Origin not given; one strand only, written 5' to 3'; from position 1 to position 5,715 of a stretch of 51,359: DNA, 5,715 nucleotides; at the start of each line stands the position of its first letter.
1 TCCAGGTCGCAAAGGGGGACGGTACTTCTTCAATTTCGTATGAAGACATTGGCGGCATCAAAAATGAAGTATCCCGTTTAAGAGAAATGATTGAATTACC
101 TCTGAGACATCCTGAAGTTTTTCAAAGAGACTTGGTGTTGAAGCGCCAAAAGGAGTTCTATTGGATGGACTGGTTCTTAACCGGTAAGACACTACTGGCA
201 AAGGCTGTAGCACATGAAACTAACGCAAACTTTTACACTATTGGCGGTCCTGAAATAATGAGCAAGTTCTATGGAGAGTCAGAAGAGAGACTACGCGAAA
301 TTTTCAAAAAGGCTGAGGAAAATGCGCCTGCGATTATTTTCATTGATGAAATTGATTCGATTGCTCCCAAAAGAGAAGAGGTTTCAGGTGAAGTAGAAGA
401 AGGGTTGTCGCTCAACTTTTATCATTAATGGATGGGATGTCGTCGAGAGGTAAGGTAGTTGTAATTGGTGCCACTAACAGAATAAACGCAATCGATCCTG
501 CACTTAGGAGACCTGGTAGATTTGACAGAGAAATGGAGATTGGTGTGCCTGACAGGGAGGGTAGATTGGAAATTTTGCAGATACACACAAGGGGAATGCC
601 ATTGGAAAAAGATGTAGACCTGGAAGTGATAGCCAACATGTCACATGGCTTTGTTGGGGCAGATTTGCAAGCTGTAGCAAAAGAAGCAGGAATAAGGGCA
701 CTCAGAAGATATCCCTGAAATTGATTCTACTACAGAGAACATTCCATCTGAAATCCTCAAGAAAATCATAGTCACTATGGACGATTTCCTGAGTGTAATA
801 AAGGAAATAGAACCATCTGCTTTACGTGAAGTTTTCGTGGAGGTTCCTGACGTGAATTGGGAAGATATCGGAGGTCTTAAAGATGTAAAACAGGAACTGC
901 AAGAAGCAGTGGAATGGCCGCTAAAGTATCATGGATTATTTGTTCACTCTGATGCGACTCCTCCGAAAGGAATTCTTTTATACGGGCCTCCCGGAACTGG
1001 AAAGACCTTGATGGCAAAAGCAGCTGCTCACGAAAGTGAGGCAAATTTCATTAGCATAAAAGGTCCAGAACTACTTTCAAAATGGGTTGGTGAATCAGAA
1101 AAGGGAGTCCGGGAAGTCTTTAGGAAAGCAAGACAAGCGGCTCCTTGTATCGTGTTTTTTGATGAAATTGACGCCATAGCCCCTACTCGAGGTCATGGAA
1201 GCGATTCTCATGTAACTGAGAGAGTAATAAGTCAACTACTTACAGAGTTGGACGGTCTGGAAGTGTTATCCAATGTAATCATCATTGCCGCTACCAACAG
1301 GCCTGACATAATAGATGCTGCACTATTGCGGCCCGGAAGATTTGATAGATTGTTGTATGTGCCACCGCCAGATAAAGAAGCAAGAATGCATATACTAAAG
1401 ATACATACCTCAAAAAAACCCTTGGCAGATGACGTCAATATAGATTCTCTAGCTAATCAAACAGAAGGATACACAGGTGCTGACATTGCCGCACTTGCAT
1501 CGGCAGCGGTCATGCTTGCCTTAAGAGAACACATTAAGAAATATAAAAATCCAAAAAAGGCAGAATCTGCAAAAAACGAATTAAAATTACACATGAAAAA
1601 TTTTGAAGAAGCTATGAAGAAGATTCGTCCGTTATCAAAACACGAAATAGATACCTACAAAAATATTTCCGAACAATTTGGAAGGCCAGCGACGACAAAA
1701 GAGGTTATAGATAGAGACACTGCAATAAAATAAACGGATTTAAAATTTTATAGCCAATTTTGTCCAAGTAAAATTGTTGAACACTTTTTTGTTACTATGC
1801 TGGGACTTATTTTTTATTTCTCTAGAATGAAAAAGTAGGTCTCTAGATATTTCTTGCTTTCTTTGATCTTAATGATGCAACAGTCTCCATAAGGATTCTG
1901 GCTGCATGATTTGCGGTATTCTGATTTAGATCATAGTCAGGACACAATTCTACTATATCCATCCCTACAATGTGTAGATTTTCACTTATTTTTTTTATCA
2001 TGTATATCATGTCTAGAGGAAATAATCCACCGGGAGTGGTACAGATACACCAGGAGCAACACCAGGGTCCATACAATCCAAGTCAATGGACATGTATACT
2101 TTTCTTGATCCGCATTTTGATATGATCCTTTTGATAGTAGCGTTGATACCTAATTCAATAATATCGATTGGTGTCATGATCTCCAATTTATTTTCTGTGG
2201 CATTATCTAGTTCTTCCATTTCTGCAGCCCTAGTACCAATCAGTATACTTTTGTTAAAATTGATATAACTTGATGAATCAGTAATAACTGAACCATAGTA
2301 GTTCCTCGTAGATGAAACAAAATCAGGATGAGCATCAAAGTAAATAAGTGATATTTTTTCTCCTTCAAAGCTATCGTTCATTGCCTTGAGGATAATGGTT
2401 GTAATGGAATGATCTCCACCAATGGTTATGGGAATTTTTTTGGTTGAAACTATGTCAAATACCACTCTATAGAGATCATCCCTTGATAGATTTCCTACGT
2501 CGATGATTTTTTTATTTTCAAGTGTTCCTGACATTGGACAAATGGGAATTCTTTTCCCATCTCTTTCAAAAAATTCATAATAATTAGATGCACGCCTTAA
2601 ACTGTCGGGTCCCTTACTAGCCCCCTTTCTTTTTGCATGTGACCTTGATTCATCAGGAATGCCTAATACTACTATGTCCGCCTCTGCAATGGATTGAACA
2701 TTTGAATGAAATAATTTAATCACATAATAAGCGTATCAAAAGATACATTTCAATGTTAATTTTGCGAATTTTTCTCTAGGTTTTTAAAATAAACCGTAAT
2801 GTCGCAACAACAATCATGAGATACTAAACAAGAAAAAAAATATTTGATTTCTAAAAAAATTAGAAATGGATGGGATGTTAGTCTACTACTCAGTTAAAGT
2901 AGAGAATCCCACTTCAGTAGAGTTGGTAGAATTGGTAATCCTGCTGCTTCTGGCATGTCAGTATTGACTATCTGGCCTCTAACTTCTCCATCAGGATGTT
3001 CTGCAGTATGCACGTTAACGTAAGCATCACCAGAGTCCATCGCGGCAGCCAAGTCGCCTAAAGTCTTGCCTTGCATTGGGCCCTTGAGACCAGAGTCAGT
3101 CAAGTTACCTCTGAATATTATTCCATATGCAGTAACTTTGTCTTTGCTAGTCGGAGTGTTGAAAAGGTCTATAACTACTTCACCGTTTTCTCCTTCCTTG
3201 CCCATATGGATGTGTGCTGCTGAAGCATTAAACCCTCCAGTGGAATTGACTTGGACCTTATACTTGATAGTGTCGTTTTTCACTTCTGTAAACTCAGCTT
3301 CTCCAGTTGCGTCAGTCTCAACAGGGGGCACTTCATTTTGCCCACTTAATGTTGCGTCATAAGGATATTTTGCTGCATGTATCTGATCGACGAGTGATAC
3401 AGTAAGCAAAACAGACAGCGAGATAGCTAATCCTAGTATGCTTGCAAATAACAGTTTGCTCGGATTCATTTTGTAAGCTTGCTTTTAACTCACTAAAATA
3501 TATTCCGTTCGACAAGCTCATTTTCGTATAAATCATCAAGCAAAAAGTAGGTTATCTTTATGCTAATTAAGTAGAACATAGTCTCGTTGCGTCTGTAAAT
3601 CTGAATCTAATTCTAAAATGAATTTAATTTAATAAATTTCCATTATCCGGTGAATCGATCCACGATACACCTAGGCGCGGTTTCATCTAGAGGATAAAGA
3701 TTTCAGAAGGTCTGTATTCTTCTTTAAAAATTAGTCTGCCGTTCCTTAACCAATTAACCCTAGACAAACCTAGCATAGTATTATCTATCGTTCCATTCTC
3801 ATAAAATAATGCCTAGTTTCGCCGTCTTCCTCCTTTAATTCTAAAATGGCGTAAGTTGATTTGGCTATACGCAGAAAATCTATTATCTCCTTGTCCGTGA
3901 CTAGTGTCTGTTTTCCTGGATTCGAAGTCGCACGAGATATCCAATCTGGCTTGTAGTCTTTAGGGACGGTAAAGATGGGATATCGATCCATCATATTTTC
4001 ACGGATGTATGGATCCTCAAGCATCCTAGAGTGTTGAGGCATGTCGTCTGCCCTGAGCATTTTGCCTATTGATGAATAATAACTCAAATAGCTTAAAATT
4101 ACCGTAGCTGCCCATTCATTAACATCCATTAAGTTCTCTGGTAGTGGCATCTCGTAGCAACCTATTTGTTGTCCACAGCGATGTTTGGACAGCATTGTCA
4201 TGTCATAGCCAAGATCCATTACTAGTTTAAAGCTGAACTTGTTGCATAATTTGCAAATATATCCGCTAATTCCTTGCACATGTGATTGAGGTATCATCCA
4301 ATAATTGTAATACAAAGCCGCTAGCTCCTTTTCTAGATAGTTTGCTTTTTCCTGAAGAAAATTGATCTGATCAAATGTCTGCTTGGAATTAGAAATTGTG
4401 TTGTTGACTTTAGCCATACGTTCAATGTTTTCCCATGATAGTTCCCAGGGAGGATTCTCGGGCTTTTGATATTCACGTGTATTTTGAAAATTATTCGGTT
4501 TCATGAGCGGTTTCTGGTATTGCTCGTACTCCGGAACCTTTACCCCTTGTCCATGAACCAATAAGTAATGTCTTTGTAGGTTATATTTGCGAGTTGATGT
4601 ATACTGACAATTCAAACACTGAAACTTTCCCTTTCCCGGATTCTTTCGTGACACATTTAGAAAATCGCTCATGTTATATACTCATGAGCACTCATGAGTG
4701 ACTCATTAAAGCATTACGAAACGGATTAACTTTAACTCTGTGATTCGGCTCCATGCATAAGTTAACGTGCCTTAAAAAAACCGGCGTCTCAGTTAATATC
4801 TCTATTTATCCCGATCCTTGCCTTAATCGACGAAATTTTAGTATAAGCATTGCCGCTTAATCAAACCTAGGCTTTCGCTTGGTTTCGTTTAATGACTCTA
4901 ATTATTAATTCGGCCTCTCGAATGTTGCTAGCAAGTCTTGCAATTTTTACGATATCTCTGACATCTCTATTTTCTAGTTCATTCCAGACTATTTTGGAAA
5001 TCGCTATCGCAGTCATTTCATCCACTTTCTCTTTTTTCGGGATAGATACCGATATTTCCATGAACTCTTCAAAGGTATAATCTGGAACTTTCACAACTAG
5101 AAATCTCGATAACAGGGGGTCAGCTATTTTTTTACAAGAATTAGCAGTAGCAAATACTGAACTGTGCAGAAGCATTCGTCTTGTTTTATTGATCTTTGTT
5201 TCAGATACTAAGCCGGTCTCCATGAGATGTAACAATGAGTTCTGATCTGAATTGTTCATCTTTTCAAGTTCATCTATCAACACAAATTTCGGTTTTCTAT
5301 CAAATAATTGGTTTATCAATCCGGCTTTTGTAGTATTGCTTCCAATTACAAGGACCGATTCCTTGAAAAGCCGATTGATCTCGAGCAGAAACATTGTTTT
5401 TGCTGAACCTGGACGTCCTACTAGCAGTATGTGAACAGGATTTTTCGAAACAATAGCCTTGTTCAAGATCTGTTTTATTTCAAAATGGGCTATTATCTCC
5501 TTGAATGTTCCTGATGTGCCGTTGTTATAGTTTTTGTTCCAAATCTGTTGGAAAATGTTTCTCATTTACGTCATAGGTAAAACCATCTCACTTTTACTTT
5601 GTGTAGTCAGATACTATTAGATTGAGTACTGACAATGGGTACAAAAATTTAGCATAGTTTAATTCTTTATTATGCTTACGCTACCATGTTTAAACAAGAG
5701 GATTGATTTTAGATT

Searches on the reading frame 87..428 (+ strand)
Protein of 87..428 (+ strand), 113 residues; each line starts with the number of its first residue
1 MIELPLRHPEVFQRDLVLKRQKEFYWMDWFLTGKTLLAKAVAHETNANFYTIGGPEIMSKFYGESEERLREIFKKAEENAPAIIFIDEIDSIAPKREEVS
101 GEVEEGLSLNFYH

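Call 49: search_protein_families(library=pfam, proteins=[window:87-428:+], max_evalue=1)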
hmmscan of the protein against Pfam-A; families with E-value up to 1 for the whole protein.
window:87-428:+ (113 aa): 6 families
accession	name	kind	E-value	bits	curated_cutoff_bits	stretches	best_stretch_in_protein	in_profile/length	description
PF00004.35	AAA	-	2.5e-24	86.6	21.2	1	32-104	9-81/131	ATPase family associated with various cellular activities (AAA)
PF05496.18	RuvB_N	-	0.00061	20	27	1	33-100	45-104/159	Holliday junction DNA helicase RuvB P-loop domain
PF07724.20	AAA_2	-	0.0017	18.8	27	1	31-98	13-90/166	AAA domain (Cdc48 subfamily)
PF13173.12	AAA_14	-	0.0027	18.2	27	1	32-106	13-88/129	AAA domain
PF07693.20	KAP_NTPase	-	0.013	15.2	20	1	19-95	95-166/293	KAP family P-loop domain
PF07728.20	AAA_5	-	0.17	12.3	22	0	32-94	10-80/139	AAA domain (dynein-related subfamily)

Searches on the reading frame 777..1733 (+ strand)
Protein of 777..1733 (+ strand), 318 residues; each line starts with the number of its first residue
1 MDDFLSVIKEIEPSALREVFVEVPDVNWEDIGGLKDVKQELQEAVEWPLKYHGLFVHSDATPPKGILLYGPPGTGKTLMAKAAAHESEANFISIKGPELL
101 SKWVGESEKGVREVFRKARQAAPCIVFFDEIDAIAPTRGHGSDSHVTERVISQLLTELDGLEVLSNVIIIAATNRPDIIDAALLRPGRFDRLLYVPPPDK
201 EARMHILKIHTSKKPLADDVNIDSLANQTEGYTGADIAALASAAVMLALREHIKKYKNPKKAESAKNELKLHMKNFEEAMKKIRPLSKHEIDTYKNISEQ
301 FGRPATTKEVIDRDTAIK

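Call 35: search_protein_families(library=pfam, proteins=[window:777-1733:+], max_evalue=0.001)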
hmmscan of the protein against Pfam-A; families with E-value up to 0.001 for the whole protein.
window:777-1733:+ (318 aa): 8 families
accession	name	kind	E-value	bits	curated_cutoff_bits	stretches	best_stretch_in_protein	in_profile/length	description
PF00004.35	AAA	-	3.1e-48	164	21.2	1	66-196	1-130/131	ATPase family associated with various cellular activities (AAA)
PF17862.7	AAA_lid_3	-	1.4e-13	50.5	27.2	1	219-255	1-37/45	AAA+ lid domain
PF07724.20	AAA_2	-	1.8e-06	28.5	27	1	66-160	6-101/166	AAA domain (Cdc48 subfamily)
PF13191.12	AAA_16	-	7.5e-06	27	32.6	1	62-99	24-63/167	AAA ATPase domain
PF07728.20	AAA_5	-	8.9e-05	23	22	1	66-177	2-125/139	AAA domain (dynein-related subfamily)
PF05496.18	RuvB_N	-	9.5e-05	22.6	27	1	64-99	34-69/159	Holliday junction DNA helicase RuvB P-loop domain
PF06068.19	TIP49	-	0.00027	20.7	23.8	1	62-118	49-106/347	TIP49 P-loop domain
PF13173.12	AAA_14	-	0.00063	20.2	27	0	66-134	5-74/129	AAA domain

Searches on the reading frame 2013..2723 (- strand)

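Call 35: search_protein_families(library=pfam, proteins=[window:2013-2723:-], max_evalue=0.001)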
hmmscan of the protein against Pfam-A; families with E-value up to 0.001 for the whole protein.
window:2013-2723:- (236 aa): 1 family
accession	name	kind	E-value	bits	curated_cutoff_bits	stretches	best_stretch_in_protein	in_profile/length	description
PF00491.26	Arginase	-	1.9e-41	142.9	22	1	15-231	1-227/280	Arginase family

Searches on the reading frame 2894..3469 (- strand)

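Call 35: search_protein_families(library=pfam, proteins=[window:2894-3469:-], max_evalue=0.001)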
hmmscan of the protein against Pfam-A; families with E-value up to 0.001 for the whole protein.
window:2894-3469:- (191 aa): 1 family
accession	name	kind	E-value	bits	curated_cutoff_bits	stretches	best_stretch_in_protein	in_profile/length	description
PF07452.17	CHRD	-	8.7e-30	104.4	24.1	1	38-167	2-117/117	CHRD domain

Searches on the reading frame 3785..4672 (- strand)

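Call 35: search_protein_families(library=pfam, proteins=[window:3785-4672:-], max_evalue=0.001)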
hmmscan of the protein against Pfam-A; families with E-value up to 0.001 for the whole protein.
window:3785-4672:- (295 aa): 1 family
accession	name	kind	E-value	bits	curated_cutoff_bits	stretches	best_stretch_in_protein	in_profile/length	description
PF13909.12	zf-H2C2_5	-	0.00018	21.5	27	1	17-40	1-24/26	C2H2-type zinc-finger domain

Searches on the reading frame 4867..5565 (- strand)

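Call 35: search_protein_families(library=pfam, proteins=[window:4867-5565:-], max_evalue=0.001)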
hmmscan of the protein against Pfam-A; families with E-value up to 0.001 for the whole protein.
window:4867-5565:- (232 aa): 4 families
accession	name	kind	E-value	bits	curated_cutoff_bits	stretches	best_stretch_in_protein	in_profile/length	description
PF00493.29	MCM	-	5.8e-13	48.9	23.3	1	36-145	50-175/224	MCM P-loop domain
PF00004.35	AAA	-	1e-07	32.9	21.2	1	46-156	1-124/131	ATPase family associated with various cellular activities (AAA)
PF07728.20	AAA_5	-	1.1e-07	32.4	22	1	45-155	1-139/139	AAA domain (dynein-related subfamily)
PF07724.20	AAA_2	-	0.0001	22.8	27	1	80-140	63-127/166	AAA domain (Cdc48 subfamily)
